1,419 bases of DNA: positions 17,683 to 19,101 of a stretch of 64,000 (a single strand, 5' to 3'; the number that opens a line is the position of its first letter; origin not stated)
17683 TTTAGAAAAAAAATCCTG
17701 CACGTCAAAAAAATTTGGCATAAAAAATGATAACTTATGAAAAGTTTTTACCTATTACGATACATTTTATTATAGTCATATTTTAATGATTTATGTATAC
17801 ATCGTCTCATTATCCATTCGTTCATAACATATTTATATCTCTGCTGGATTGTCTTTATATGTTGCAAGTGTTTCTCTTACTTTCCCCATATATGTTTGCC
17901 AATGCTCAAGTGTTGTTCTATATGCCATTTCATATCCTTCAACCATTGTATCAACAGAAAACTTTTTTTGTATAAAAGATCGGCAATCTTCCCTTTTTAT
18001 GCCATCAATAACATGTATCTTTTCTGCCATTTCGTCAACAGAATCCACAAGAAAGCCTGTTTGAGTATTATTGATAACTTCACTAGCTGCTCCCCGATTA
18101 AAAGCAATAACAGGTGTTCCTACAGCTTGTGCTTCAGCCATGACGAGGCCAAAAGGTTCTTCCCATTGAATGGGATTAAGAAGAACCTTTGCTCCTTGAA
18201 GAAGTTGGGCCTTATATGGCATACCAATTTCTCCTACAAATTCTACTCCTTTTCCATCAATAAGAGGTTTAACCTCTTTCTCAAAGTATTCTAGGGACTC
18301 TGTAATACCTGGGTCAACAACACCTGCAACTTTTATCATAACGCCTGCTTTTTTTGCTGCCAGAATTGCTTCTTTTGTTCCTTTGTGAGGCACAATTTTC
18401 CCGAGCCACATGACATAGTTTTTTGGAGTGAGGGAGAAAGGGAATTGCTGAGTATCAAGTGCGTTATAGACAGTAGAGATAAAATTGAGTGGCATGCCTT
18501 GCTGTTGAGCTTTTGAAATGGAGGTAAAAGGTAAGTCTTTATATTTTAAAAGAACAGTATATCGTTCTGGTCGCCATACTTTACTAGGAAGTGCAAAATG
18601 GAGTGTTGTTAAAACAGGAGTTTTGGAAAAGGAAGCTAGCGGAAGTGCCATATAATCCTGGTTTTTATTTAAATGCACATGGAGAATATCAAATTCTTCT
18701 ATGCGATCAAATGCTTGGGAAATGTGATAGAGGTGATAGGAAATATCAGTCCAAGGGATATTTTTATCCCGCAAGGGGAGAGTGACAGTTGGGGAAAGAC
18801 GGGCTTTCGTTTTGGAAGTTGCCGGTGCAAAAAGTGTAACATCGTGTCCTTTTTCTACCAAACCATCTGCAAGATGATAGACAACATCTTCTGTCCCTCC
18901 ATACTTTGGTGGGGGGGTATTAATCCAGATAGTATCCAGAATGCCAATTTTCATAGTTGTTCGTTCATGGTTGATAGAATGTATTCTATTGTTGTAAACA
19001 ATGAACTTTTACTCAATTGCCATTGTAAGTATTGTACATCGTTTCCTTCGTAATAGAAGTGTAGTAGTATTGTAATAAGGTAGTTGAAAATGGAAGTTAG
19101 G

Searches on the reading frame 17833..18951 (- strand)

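Call 66: search_protein_families(library=ncbifam, proteins=[window:17833-18951:-], max_evalue=0.00001)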
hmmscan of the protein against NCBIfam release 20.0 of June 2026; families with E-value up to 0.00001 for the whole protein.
window:17833-18951:- (372 aa): 15 families
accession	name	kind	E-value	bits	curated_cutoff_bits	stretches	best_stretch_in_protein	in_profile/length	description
TIGR03999.1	thiol_BshA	equivalog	8.1e-14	51.3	273.7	1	236-348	257-374/375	N-acetyl-alpha-D-glucosaminyl L-malate synthase BshA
NF041010.1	glycosy_Agl16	equivalog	1.7e-13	50.2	575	1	150-314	150-314/352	glycosylation protein Agl16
TIGR02149.1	glgA_Coryne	subfamily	4.7e-11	42.4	302.4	1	177-311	204-340/391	glycogen synthase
NF041876.1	EPS_EpsE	equivalog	1.2e-10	41.3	400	1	196-313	238-356/389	exopolysaccharide biosynthesis GT4 family glycosyltransferase EpsE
TIGR03449.1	mycothiol_MshA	equivalog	1.9e-09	36.9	462.5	1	248-308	298-357/406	D-inositol-3-phosphate glycosyltransferase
TIGR03088.1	stp2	hypoth_equivalog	5.3e-09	35.6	409.05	1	248-348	267-374/374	TIGR03088 family PEP-CTERM/XrtA system glycosyltransferase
NF053787.1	GlcN_PG_synth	equivalog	1.4e-08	34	480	1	248-346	256-358/361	N-acetylglucosaminyl phosphatidylglycerol synthase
TIGR02472.1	sucr_P_syn_N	equivalog_domain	3.5e-08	32.7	576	1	256-318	343-404/439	sucrose-phosphate synthase, putative, glycosyltransferase domain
NF049988.1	MGlcDAGSynMgs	equivalog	2.7e-07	30.3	400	0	14-119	11-119/398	alpha-monoglucosyldiacylglycerol synthase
NF038295.1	EPS_HpsP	equivalog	5.3e-07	29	550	0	238-314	272-348/388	hormogonium polysaccharide biosynthesis glycosyltransferase HpsP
NF047880.1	glyco_SdgA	exception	7.2e-07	28.1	800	1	251-353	387-485/488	serine-aspartate repeat adhesin O-glycosyltransferase SdgA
NF012028.0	PRK15484.1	subfamily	9.8e-07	28.2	618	1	178-303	194-326/380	lipopolysaccharide N-acetylglucosaminyltransferase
TIGR04047.1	MSMEG_0565_glyc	hypoth_equivalog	1.6e-06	27.5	259.85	0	248-312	271-335/373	MSMEG_0565 family glycosyltransferase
NF046085.1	XrtY_assoc_Gly1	equivalog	1.7e-06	27.2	400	1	179-348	211-385/387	XrtY-associated glycosyltransferase XYAG1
TIGR02095.1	glgA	subfamily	2.9e-06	26.2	328.45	0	180-345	297-475/477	glycogen/starch synthase, ADP-glucose type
